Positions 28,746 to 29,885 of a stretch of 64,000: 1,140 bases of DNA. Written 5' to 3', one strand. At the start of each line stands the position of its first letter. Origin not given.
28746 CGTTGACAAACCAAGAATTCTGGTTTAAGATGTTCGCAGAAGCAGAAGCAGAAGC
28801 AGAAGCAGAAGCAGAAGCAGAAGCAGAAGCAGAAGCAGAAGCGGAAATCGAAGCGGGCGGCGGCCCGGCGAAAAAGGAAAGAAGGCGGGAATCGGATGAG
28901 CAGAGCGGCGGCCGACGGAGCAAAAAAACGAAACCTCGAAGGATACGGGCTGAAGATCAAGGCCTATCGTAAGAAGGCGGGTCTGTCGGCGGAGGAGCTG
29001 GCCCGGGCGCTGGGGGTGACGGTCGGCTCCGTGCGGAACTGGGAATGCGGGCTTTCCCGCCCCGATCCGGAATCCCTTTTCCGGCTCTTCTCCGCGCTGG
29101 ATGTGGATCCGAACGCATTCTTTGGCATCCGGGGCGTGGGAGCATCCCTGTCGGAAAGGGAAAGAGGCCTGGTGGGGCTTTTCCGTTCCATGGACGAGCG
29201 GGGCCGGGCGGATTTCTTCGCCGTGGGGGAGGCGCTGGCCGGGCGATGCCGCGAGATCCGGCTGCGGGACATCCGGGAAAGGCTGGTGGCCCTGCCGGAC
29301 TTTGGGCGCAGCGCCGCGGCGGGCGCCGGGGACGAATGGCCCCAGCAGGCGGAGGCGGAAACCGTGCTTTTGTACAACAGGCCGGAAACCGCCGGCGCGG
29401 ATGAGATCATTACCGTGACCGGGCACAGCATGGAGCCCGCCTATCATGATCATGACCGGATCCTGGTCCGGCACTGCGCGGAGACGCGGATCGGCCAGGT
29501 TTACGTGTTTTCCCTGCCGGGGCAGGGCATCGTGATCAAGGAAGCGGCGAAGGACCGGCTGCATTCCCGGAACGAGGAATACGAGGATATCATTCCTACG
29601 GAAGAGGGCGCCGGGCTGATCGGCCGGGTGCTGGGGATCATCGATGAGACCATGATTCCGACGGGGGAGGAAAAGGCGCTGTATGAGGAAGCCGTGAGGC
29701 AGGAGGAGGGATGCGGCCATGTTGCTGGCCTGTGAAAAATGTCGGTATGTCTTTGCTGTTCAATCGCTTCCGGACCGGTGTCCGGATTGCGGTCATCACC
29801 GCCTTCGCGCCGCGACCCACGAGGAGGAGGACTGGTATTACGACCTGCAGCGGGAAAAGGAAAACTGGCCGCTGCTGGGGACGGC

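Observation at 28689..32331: Self-regulated mutagenesis cassette with a readable operator: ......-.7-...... occurs twice at the promoter of an HTH-S24 repressor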

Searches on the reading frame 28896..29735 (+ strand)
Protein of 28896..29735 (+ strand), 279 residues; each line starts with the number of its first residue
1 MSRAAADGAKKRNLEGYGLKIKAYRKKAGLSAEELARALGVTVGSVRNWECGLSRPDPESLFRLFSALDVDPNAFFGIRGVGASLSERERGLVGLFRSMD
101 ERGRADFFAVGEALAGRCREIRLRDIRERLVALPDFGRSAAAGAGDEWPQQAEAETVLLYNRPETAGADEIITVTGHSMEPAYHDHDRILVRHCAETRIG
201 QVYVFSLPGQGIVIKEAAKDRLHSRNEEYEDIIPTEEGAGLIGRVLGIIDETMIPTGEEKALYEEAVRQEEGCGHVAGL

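Call 4: search_protein_families(library=pfam, proteins=[window:28896-29735:+], max_evalue=0.01)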
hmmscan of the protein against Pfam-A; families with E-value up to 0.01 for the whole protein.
window:28896-29735:+ (279 aa): 5 families
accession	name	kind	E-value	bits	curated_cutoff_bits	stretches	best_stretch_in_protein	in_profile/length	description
PF01381.28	HTH_3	-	2.3e-13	50.4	23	1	21-73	1-53/55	Helix-turn-helix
PF00717.28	Peptidase_S24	-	2.6e-13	50.1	23.3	1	139-245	5-115/116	Peptidase S24-like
PF13560.12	HTH_31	-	8.5e-09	36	27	1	18-72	3-58/64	Helix-turn-helix domain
PF12844.13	HTH_19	-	0.0028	18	30.2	1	20-76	3-59/64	Helix-turn-helix domain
PF13384.12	HTH_23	-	0.0076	16.5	24.6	0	23-49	13-37/50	Homeodomain-like domain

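Call 7: search_protein_families(library=ncbifam, proteins=[window:28896-29735:+], max_evalue=1)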
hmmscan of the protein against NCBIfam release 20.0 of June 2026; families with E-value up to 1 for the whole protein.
window:28896-29735:+ (279 aa): 19 families
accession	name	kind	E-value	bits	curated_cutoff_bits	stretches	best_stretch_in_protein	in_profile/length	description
NF007481.0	PRK10072.1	equivalog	3.8e-07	30.5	110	1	21-61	38-78/96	HTH-type transcriptional regulator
TIGR03830.1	CxxCG_CxxCG_HTH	subfamily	3.9e-07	29.9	61.8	1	6-75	55-123/127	type II TA system antitoxin MqsA family protein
NF007257.0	PRK09706.1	subfamily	3.9e-07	29.9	101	1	17-73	6-62/135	transcriptional repressor DicA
NF041951.1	phage_RstR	subfamily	7.1e-06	26.2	80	1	20-70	6-56/108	RstR family transcriptional repressor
TIGR03070.1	couple_hipB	subfamily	1.2e-05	25.2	71.65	1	18-69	4-55/58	type II toxin-antitoxin system Y4mF family antitoxin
NF040522.1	VC1465_fam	subfamily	0.00013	22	70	1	21-65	1-44/111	VC1465 family Xer recombination activation factor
TIGR00270.2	TIGR00270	equivalog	0.00016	21.5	110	1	11-70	70-129/159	multiprotein bridging factor aMBF1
TIGR00498.1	lexA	equivalog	0.00026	20.6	110.95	1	115-250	60-200/203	transcriptional repressor LexA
TIGR02228.1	sigpep_I_arch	equivalog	0.00046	20.1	51.85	1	166-214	28-79/158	signal peptidase I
NF047542.1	telomere_Tap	equivalog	0.00058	18.7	600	1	24-60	25-61/695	telomere-associated protein Tap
TIGR02227.1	sigpep_I_bact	equivalog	0.00077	19.4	47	1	171-210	22-65/162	signal peptidase I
TIGR02754.1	sod_Ni_protease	equivalog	0.001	19.5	63.25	1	173-245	2-75/90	nickel-type superoxide dismutase maturation protease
NF007621.2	PRK10276.1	subfamily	0.0044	17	110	1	171-239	31-103/115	translesion error-prone DNA polymerase V autoproteolytic subunit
NF041265.1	NadS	equivalog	0.0066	16.7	60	1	21-54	35-68/94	NadS family protein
NF003162.0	PRK04140.1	equivalog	0.011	14.8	263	1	18-70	128-180/317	transcriptional regulator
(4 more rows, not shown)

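Call 9: find_related_loci(query=window:28896-29735:+, collection=genome_contigs, flank=5000)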
Query window:28896-29735:+ (279 aa) in genome_contigs; peptide patterns used: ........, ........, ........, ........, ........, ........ (x = any residue, [..] = any of these).
235 stretches matched a pattern; 4 encode a relative of the query (tblastn E <= 1e-3); 4 distinct loci.
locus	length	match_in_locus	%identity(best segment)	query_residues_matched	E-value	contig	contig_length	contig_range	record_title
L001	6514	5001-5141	53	18-64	2e-10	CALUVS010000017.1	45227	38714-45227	MAG: uncultured Traorella sp. isolate BRZ_MB__bin103 genome assembly, contig: BRZ_MB__NODE_1202_length_45227_cov_6.60177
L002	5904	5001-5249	40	18-95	6e-10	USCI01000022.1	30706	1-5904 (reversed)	uncultured Ruminococcaceae bacterium isolate UMGS1591 genome assembly, contig: NODE_925_length_30706_cov_4.701511, whole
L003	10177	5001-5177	42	12-71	1e-9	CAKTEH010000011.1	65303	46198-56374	MAG: uncultured Eubacteriales bacterium isolate REFINED_METABAT215_TOP10_CONTIGS_1500_ASSEMBLY_K77_MERGED__Hadza_PheChl_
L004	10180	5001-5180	41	15-75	1e-9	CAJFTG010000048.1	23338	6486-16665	Candidatus Avimonas caecicola isolate Chicken_7_mag_176 genome assembly, contig: MAGpy_11413_7_idba_bin_176_fascaffold_3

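Call 10: find_homologous_proteins(query=window:28896-29735:+)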
Query window:28896-29735:+ (279 aa): 31 proteins with E <= 0.001 among 8000 candidates.
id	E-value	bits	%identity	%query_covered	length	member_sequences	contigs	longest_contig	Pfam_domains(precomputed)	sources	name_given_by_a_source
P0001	1.0e-113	397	66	96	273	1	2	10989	PF00717.29,PF01381.29,PF13560.13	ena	-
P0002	2.5e-109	383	65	99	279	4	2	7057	PF00717.29,PF01381.29,PF13560.13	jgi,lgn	jgi:transcriptional regulator with XRE-family HTH domain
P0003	1.1e-105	371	61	94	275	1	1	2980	PF00717.29,PF01381.29,PF13560.13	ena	-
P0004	4.2e-105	369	65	95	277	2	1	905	PF00717.29,PF01381.29,PF13560.13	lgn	-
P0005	1.1e-104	368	61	96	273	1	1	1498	PF00717.29,PF01381.29,PF13560.13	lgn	-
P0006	3.7e-104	366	64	96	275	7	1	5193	PF00717.29,PF01381.29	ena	-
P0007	1.0e-102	361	62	95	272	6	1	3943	PF00717.29,PF01381.29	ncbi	-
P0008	1.0e-101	358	63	96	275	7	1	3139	PF00717.29,PF01381.29,PF13560.13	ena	-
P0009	1.3e-101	358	63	96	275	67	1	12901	PF00717.29,PF01381.29,PF13560.13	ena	-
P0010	7.3e-99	349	61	95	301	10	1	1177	PF00717.29,PF01381.29,PF13560.13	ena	-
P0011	1.3e-98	348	57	96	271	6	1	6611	PF12844.14,PF00717.29,PF01381.29,PF13560.13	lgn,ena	-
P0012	1.4e-98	348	58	94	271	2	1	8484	PF12844.14,PF00717.29,PF01381.29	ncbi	-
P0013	3.4e-98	346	58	95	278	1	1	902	PF00717.29,PF01381.29,PF13560.13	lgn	-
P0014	6.6e-98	345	58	94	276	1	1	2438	PF12844.14,PF00717.29,PF01381.29,PF13560.13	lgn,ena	-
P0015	5.0e-97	343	56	95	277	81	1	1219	PF00717.29,PF01381.29,PF13560.13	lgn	-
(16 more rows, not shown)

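Call 15: find_encoding_contigs(protein=P0001, flank=5000, max_places=2)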
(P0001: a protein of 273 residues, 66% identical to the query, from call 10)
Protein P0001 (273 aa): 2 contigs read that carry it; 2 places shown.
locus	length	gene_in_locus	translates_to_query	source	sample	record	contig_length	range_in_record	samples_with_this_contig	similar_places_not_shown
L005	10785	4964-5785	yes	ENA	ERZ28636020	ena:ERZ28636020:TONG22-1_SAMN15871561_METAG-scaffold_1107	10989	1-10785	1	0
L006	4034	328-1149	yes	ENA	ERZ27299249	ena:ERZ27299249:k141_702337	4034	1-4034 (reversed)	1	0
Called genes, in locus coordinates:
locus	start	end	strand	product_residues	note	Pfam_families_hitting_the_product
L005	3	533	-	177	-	?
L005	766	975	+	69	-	PF04607:RelA_SpoT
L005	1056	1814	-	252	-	PF14512:TM1586_NiRdase (weak), PF00881:Nitroreductase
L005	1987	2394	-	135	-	PF01381:HTH_3, PF13560:HTH_31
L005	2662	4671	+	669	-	-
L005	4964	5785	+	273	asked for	PF13560:HTH_31, PF01381:HTH_3, PF00717:Peptidase_S24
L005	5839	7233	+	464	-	PF00817:IMS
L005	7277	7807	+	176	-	-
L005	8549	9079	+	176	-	-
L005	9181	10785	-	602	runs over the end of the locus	?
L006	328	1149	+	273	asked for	PF13560:HTH_31, PF01381:HTH_3, PF00717:Peptidase_S24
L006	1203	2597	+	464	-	PF00817:IMS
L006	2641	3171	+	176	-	-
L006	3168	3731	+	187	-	PF06908:YpsA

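Call 16: find_encoding_contigs(protein=P0009, flank=5000, max_places=2)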
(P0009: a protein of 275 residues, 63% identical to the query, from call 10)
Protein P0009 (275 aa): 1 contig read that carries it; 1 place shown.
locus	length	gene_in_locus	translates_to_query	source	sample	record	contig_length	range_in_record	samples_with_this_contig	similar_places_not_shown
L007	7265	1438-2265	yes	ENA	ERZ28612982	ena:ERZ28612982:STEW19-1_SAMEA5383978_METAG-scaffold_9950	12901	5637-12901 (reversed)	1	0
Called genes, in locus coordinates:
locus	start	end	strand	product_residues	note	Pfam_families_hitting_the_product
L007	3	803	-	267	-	?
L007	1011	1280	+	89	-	-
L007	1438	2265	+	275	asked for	PF01381:HTH_3, PF13560:HTH_31, PF00717:Peptidase_S24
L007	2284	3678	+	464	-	PF00817:IMS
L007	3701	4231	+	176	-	-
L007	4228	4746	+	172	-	PF06908:YpsA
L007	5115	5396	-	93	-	PF06961:DUF1294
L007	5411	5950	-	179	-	PF00210:Ferritin (weak), PF02915:Rubrerythrin, PF21349:RUBY_RBDX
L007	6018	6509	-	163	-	PF12850:Metallophos_2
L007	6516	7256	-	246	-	PF02129:Peptidase_S15, PF01738:DLH (faint), PF20434:BD-FAE (faint), PF12146:Hydrolase_4, PF00561:Abhydrolase_1, PF12697:Abhydrolase_6, PF00326:Peptidase_S9 (weak)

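Call 22: find_related_loci(query=A1, collection=genome_contigs, flank=5000)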
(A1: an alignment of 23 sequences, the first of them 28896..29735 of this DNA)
Query A1 (279 aa) in genome_contigs; peptide patterns used: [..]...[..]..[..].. (x = any residue, [..] = any of these).
92 stretches matched a pattern; 60 encode a relative of the query (tblastn E <= 1e-3); 59 distinct loci.
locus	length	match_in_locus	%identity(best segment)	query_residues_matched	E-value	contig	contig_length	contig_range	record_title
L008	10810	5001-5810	63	1-267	7e-108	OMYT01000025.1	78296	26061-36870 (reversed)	uncultured Clostridiales bacterium isolate RUG095 genome assembly, contig: scaffold_368, whole genome shotgun sequence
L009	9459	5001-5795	60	8-271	7e-100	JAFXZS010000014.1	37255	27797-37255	MAG: Clostridia bacterium isolate RGIG6893 Sheep_Rumen-5__c868251, whole genome shotgun sequence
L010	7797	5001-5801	51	1-267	3e-92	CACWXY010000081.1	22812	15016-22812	MAG: uncultured Clostridiales bacterium isolate RUG11012 genome assembly, contig: RUG11012_asm_81, whole genome shotgun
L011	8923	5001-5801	50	1-267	2e-91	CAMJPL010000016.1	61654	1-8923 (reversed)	MAG: uncultured Clostridia bacterium isolate SRR12081301_bin.2_metaWRAP_v1.3_MAG genome assembly, contig: ERZ12289766.56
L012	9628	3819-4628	52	1-269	8e-90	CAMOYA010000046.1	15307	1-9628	MAG: uncultured Clostridia bacterium isolate SRR873603_bin.170_metaWRAP_v1.3_MAG genome assembly, contig: NODE_10199_len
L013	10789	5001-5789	52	10-272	3e-89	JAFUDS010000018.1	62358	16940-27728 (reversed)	MAG: Clostridia bacterium isolate RGIG4401 Roe_deer_Omasum-2__c2178, whole genome shotgun sequence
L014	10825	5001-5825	51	1-275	6e-89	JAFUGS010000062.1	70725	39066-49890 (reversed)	MAG: Clostridia bacterium isolate RGIG4479 Roe_deer_Omasum.Co__c599500, whole genome shotgun sequence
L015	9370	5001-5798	49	1-266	1e-88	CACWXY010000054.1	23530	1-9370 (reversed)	MAG: uncultured Clostridiales bacterium isolate RUG11012 genome assembly, contig: RUG11012_asm_54, whole genome shotgun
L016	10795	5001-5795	52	3-267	1e-88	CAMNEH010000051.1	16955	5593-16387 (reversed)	MAG: uncultured Clostridia bacterium isolate SRR1206671_bin.102_metaWRAP_v1.3_MAG genome assembly, contig: NODE.7130_len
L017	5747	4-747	52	20-267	9e-88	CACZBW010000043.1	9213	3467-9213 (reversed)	MAG: uncultured Lachnospiraceae bacterium isolate RUG12480 genome assembly, contig: RUG12480_asm_43, whole genome shotgu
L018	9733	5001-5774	50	10-267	3e-86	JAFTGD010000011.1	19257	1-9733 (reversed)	MAG: Oscillospiraceae bacterium isolate RGIG3788 Roe_deer_Abomasum-5__c424, whole genome shotgun sequence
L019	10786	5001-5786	51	10-271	3e-84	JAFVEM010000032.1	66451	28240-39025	MAG: Selenomonadaceae bacterium isolate RGIG5097 Roe_deer_Rumen.Co__c583077, whole genome shotgun sequence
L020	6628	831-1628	50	1-266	2e-83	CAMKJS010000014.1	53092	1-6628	MAG: uncultured Clostridia bacterium isolate SRR12081298_bin.59_metaWRAP_v1.3_MAG genome assembly, contig: ERZ12289774.6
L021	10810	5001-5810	50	1-269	4e-83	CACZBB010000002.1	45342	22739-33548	MAG: uncultured Lachnospiraceae bacterium isolate RUG12455 genome assembly, contig: RUG12455_asm_2, whole genome shotgun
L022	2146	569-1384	47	1-271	1e-83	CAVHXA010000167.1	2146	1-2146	Oscillospiraceae bacterium isolate H07634-L1_cleanbin_000001 genome assembly, contig: Spades_H07634-L1_contig_26734, who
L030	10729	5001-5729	34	20-263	1e-34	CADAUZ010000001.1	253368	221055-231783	MAG: Ruminococcaceae bacterium isolate RUG13650 genome assembly, contig: RUG13650_asm_1, whole genome shotgun sequence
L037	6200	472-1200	34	20-263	1e-32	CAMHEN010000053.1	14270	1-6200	MAG: uncultured Clostridia bacterium isolate SRR11784279_bin.39_metaWRAP_v1.3_MAG genome assembly, contig: ERZ12202740.6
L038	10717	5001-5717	37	20-259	3e-32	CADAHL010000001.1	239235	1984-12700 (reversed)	MAG: Ruminococcaceae bacterium isolate RUG13294 genome assembly, contig: RUG13294_asm_1, whole genome shotgun sequence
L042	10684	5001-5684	36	20-248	3e-30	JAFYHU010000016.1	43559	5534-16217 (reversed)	MAG: Oscillospiraceae bacterium isolate RGIG7103 Water_buffalos_Abomasum-1__c109771, whole genome shotgun sequence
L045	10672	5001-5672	36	20-249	8e-29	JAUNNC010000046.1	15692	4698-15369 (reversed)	MAG: Eubacteriales bacterium isolate S32M_St_metabat_38_sub NODE_2362_length_15692_cov_5.773102, whole genome shotgun se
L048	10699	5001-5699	32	20-254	1e-27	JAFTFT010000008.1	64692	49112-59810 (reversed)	MAG: Oscillospiraceae bacterium isolate RGIG3778 Roe_deer_Abomasum-4__c842, whole genome shotgun sequence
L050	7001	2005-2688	30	20-249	1e-25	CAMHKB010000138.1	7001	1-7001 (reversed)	MAG: uncultured Clostridia bacterium isolate SRR11784284_bin.26_metaWRAP_v1.3_MAG genome assembly, contig: ERZ12203208.5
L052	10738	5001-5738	29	17-261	1e-22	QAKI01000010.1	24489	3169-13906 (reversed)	MAG: Subdoligranulum variabile isolate CIM:MAG 1127 contig_9836, whole genome shotgun sequence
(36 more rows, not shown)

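Call 48: search_protein_families(library=pfam, proteins=[L030:7191-7673:+, L037:2811-3296:+, L038:7182-7679:+, L045:7156-7641:+, L005:7277-7807:+, L011:7300-7821:+], max_evalue=1)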
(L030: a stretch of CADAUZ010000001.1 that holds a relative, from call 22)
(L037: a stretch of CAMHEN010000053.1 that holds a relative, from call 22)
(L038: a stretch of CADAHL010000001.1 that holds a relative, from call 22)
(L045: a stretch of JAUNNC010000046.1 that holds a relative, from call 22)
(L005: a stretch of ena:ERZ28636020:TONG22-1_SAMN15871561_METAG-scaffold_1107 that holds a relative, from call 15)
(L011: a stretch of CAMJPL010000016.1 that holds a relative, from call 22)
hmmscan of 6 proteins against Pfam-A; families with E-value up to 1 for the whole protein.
L030:7191-7673:+ (160 aa): 2 families
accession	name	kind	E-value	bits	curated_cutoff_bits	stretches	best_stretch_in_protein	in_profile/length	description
PF16940.10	Tic110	-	0.017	14.1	27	1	40-78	429-467/574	Chloroplast envelope transporter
PF05121.17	GvpK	-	0.046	14.3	25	1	52-93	26-67/85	Gas vesicle protein K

L037:2811-3296:+ (161 aa): 0 families

L038:7182-7679:+ (165 aa): 1 family
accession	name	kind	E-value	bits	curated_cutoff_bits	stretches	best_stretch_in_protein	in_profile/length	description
PF08938.16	HBS1_N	-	0.15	12.9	26.4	1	60-85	8-35/78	HBS1 N-terminus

L045:7156-7641:+ (161 aa): 1 family
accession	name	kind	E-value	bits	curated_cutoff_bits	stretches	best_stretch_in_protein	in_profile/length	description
PF08863.15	YolD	-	0.053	14.1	27.5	0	59-86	15-42/94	YolD-like protein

L005:7277-7807:+ (176 aa): 0 families

L011:7300-7821:+ (173 aa): 2 families
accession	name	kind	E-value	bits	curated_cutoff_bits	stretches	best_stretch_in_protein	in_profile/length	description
PF08863.15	YolD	-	0.015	15.8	27.5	1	124-164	53-93/94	YolD-like protein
PF25615.1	PhiKZ_gp85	-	0.043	14.1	27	1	81-164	7-84/145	Bacteriophage PhiKZ vertex-binding protein gp85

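Call 65: search_protein_families(library=pfam, proteins=[L012:4954-6051:+, L012:6041-7270:+, L050:3176-5377:+, L052:6533-7312:+, L052:6138-6536:+, L013:6390-7418:+, L013:8002-9192:+, L015:6262-7269:+, L019:5883-6149:+, L048:6477-8291:+], max_evalue=0.001)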
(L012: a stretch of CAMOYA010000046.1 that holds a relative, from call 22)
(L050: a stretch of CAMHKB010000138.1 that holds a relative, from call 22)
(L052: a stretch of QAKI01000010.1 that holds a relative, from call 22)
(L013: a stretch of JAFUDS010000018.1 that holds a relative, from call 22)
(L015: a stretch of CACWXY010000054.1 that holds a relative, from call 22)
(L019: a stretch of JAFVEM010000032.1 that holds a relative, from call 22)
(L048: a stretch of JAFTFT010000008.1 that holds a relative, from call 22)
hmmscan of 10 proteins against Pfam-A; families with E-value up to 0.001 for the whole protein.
L012:4954-6051:+ (365 aa): 0 families

L012:6041-7270:+ (409 aa): 0 families

L050:3176-5377:+ (733 aa): 1 family
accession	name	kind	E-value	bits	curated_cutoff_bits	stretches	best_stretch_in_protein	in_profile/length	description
PF10087.14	DUF2325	-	5.1e-05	23.8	33.6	1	644-724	2-89/94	Uncharacterized protein conserved in bacteria (DUF2325)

L052:6533-7312:+ (259 aa): 2 families
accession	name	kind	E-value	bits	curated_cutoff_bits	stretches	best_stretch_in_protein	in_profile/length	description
PF06908.16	YpsA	-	3.3e-30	105.7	27.7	1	19-163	1-147/168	YspA SLOG family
PF02481.21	DNA_processg_A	-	8.2e-07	28.9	29.6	1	50-186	66-199/212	DNA recombination-mediator protein A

L052:6138-6536:+ (132 aa): 1 family
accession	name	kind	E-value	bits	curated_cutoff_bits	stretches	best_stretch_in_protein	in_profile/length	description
PF01726.22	LexA_DNA_bind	-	1.1e-13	51.2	23.7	1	12-66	10-64/65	LexA DNA binding domain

L013:6390-7418:+ (342 aa): 0 families

L013:8002-9192:+ (396 aa): 1 family
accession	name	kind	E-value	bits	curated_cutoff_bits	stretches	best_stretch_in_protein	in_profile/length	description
PF13349.12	DUF4097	-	4.5e-24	85.6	22.9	2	209-370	69-210/247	Toastrack DUF4097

L015:6262-7269:+ (335 aa): 0 families

L019:5883-6149:+ (88 aa): 0 families

L048:6477-8291:+ (604 aa): 0 families

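Call 72: search_solved_structures(query=A1, max_evalue=0.001)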
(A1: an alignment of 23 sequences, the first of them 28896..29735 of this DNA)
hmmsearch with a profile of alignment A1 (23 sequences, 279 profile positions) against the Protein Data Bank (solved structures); distinct sequences matched with E-value up to 0.001: 60.
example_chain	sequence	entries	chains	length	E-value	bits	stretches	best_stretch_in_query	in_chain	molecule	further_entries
9sf2_A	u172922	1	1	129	1.6e-09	40.3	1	23-99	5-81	Transcriptional regulator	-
8tac_A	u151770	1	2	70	1.9e-09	40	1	19-76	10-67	DBP48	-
7t8i_A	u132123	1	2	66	2.8e-09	39.5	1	23-83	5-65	Phage element (ICEBs1)transcriptional regulator (Xre family)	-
2r1j_L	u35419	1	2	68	4.2e-09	38.9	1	19-82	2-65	Repressor protein C2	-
1adr_A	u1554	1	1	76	4.7e-09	38.8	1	19-82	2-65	P22 C2 REPRESSOR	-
3jxb_C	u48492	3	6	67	5.4e-09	38.6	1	19-82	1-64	Repressor protein C2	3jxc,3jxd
3ivp_A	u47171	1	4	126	2.5e-08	36.4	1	16-124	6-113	Putative transposon-related DNA-binding protein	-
3qq6_A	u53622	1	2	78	2.5e-08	36.4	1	16-85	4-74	HTH-type transcriptional regulator sinR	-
3k2z_A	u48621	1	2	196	1.1e-07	34.2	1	177-256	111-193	LexA repressor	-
1b0n_A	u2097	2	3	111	1.2e-07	34.1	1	23-89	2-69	PROTEIN (SINR PROTEIN) | HTH-TYPE TRANSCRIPTIONAL REGULATOR SINR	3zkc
5tn0_A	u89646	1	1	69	1.3e-07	34.1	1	23-85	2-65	HTH-type transcriptional regulator SinR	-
8gmt_B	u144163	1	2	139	2.7e-07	33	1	137-257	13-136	DNA polymerase V subunit UmuD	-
1umu_A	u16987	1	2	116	4.7e-07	32.2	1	173-259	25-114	UMUD'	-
1ay9_A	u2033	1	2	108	6.9e-07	31.6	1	174-257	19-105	UMUD PROTEIN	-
1i4v_A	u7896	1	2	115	7.2e-07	31.6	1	173-257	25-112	UMUD' PROTEIN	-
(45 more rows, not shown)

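Call 97: search_protein_families(library=pfam, proteins=[L042:7184-8041:+, L007:4228-4746:+], max_evalue=0.001)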
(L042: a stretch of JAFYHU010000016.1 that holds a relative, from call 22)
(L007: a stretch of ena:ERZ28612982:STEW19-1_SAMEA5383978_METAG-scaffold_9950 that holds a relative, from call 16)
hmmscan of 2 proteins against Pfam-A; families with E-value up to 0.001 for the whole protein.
L042:7184-8041:+ (285 aa): 1 family
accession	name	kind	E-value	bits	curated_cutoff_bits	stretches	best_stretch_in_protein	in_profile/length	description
PF02586.19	SRAP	-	2.8e-31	109.2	27.1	1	79-278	1-197/214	SOS response associated peptidase (SRAP)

L007:4228-4746:+ (172 aa): 2 families
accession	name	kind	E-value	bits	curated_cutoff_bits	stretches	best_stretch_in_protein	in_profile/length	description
PF06908.16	YpsA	-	3.3e-25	89.5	27.7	1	20-154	1-143/168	YspA SLOG family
PF02481.21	DNA_processg_A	-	9.8e-05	22.1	29.6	1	31-170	52-188/212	DNA recombination-mediator protein A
